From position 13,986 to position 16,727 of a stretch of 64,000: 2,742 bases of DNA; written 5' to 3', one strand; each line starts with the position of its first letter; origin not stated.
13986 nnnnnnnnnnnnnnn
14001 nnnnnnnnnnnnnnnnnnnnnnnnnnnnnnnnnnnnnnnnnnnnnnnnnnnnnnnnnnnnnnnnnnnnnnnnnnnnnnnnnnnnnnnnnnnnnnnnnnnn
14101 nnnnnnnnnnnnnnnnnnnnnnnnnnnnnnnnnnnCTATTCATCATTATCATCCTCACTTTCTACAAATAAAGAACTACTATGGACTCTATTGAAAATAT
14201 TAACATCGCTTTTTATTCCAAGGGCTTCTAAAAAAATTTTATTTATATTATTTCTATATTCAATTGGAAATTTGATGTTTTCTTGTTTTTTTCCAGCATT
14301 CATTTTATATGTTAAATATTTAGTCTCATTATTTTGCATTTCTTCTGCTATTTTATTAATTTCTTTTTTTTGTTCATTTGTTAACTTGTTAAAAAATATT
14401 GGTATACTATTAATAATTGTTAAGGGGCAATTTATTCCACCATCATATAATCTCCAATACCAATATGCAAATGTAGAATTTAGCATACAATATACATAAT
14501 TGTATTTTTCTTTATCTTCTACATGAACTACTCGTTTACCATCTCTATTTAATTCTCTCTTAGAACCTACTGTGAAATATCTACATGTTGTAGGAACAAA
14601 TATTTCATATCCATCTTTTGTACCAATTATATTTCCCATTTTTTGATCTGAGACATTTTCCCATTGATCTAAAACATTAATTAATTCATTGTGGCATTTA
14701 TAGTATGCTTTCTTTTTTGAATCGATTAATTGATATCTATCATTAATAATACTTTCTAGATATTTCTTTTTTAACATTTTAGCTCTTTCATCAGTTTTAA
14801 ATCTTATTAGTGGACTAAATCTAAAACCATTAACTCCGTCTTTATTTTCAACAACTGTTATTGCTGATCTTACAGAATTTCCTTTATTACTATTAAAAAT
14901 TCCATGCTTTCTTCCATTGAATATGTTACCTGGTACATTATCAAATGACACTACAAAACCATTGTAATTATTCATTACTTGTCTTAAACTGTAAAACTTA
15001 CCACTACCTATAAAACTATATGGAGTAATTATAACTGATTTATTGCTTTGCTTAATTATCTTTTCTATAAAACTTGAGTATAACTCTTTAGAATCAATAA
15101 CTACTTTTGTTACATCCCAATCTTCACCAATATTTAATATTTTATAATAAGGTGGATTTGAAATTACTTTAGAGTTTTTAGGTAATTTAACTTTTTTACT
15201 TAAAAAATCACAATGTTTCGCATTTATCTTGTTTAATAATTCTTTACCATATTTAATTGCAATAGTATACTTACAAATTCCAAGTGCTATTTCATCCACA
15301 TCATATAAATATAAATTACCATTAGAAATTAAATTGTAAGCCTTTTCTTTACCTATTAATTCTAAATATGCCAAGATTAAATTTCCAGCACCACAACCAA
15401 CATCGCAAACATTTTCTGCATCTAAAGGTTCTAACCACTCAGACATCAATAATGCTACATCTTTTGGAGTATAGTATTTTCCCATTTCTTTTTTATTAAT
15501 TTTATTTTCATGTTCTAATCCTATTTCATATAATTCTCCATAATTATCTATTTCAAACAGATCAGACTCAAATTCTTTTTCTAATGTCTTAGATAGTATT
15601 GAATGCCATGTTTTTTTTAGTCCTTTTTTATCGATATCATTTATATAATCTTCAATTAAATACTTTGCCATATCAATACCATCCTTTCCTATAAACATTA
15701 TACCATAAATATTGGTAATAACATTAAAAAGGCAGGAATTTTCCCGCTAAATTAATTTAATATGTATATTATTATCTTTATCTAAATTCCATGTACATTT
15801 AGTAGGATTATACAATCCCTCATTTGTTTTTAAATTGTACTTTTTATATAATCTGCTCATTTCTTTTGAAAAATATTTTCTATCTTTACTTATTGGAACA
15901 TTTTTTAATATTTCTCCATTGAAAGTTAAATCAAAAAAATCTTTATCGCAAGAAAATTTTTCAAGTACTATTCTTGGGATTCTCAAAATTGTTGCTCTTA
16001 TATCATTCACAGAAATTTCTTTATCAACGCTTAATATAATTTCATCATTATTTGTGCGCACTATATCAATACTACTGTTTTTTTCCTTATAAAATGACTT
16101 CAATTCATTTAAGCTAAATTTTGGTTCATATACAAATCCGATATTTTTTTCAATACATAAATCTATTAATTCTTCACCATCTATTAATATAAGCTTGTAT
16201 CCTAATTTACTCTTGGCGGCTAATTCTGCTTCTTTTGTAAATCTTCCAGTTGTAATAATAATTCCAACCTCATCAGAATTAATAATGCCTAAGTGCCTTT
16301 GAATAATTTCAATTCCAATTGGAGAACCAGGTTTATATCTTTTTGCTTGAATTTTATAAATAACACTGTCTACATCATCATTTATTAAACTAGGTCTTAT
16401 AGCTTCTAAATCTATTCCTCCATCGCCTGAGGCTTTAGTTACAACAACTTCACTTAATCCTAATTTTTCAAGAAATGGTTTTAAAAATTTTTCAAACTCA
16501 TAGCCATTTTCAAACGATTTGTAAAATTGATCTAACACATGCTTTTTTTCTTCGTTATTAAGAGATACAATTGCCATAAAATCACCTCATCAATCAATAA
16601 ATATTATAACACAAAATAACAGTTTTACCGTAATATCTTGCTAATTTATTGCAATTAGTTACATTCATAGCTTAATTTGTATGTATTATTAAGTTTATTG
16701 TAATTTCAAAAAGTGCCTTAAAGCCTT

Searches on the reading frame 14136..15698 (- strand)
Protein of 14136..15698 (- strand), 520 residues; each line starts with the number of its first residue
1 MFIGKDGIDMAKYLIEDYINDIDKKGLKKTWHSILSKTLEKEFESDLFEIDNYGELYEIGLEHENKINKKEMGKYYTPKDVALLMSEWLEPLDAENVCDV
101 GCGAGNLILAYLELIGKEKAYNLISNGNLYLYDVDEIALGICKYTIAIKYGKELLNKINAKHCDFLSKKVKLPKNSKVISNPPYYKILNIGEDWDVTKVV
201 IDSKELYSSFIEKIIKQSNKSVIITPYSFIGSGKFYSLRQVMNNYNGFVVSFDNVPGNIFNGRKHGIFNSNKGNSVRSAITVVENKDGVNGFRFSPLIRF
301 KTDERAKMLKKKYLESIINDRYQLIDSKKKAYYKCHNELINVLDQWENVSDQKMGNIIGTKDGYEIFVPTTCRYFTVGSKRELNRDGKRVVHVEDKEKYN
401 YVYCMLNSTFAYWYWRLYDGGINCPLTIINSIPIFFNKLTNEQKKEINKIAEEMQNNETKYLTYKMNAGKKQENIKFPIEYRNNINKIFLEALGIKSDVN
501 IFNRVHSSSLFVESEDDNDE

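Call 10: search_protein_families(library=pfam, proteins=[window:14136-15698:-], max_evalue=0.01)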
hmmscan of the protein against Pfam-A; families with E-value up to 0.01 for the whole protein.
window:14136-15698:- (520 aa): 3 families
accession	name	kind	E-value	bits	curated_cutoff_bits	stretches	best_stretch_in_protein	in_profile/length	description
PF02384.22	N6_Mtase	-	4.1e-16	59.6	20.4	1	50-261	3-219/311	N-6 DNA Methylase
PF05175.20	MTS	-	7.7e-05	22.8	23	1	85-186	23-110/170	Methyltransferase small domain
PF13847.12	Methyltransf_31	-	0.0015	18.6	27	1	94-144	4-46/145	Methyltransferase domain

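Call 21: search_protein_families(library=padloc, proteins=[window:14136-15698:-], max_evalue=0.01)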
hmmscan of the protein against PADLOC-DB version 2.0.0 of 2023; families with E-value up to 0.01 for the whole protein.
window:14136-15698:- (520 aa): 17 families
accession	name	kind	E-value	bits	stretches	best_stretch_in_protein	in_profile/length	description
PDLC03219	MTase_II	-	3.9e-44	148.9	1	45-486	24-458/504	Type II methyltransferase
PDLC04134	mad2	-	7.1e-17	59.4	1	48-262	249-432/492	mads_2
PDLC03227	MTase_II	-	3.8e-13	47.2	1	66-241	21-203/494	Type II methyltransferase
PDLC03021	MTase_I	-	1.5e-11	41.9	1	35-218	129-319/491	Type I methyltransferase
PDLC03026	MTase_I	-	9.6e-09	32.9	1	49-216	119-294/487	Type I methyltransferase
PDLC03029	MTase_I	-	3.9e-07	26.9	1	30-204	134-309/661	Type I methyltransferase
PDLC03018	MTase_I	-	9.1e-07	25.6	1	67-115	301-349/749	Type I methyltransferase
PDLC03031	MTase_I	-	9.4e-07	25.4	1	50-185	162-296/834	Type I methyltransferase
PDLC03035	MTase_I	-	9.8e-07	25.7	1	28-119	128-220/653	Type I methyltransferase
PDLC03318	MTase_II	-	2.3e-06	24.3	1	68-125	339-396/723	Type II methyltransferase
PDLC03338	MTase_II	-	4e-06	23.8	1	161-253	233-327/604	Type II methyltransferase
PDLC03267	MTase_II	-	6.5e-06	23.3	1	66-190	7-122/539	Type II methyltransferase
PDLC03025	MTase_I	-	8.5e-06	22.7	1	46-229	137-325/569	Type I methyltransferase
PDLC03222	MTase_II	-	2.7e-05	21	1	69-196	129-246/602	Type II methyltransferase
PDLC03028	MTase_I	-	6e-05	19.2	1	48-117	872-942/1236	Type I methyltransferase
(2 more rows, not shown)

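Call 105: search_protein_families(library=ncbifam, proteins=[window:14136-15698:-], max_evalue=0.01)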
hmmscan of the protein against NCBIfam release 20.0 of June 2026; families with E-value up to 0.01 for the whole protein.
window:14136-15698:- (520 aa): 2 families
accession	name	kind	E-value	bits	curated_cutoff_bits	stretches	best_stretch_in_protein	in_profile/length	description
NF047738.1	antiphage_MADS2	equivalog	5e-06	25.1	720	1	69-118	307-356/654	methylation-associated defense system DNA methyltransferase MAD2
TIGR03534.1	RF_mod_PrmC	equivalog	1.5e-05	24.6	199.1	1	89-186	84-168/253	peptide chain release factor N(5)-glutamine methyltransferase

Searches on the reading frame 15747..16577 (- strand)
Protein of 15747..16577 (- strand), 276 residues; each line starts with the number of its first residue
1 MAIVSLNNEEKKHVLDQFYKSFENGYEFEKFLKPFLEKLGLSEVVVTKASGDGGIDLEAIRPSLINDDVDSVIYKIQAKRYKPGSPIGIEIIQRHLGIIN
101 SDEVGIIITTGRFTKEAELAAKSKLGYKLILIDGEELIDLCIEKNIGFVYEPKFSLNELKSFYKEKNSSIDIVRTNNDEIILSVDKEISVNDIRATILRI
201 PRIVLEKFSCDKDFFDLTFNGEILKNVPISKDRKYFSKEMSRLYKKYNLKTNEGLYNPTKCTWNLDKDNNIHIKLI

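Call 10: search_protein_families(library=pfam, proteins=[window:15747-16577:-], max_evalue=0.01)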
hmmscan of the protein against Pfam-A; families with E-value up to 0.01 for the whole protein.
window:15747-16577:- (276 aa): 3 families
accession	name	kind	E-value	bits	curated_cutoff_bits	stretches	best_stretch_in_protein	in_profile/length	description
PF04471.18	Mrr_cat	-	1.4e-19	70.8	21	1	24-141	5-115/115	Restriction endonuclease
PF22722.2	NA-iREase1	-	6.6e-05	23.3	27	1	28-139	1-106/106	NACHT-associated inactive Restriction Endonuclease 1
PF13156.12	Mrr_cat_2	-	0.0086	16.4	22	0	50-124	27-98/127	Restriction endonuclease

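Call 21: search_protein_families(library=padloc, proteins=[window:15747-16577:-], max_evalue=0.01)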
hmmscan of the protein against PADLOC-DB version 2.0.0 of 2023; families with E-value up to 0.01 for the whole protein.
window:15747-16577:- (276 aa): 6 families
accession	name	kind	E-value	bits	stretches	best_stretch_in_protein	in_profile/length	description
PDLC04796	PDC-S02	-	3.6e-19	67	1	5-166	226-382/390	-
PDLC04806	PDC-S02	-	4.6e-19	66.9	1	8-144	172-303/324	-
PDLC04819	PDC-S02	-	2.4e-16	57.9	1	8-143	182-308/334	-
PDLC03657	mREase_IV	-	4.7e-11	40.5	1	5-148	156-298/317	Type IV methyl-directed restriction enzyme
PDLC03203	mREase_II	-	9.8e-08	29.6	1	8-144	236-374/393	Type II methyl-directed restriction enzyme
PDLC03206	mREase_II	-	2.1e-06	24.6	1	41-139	297-394/434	Type II methyl-directed restriction enzyme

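Call 105: search_protein_families(library=ncbifam, proteins=[window:15747-16577:-], max_evalue=0.01)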
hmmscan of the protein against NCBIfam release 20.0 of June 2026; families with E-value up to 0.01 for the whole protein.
window:15747-16577:- (276 aa): 0 families
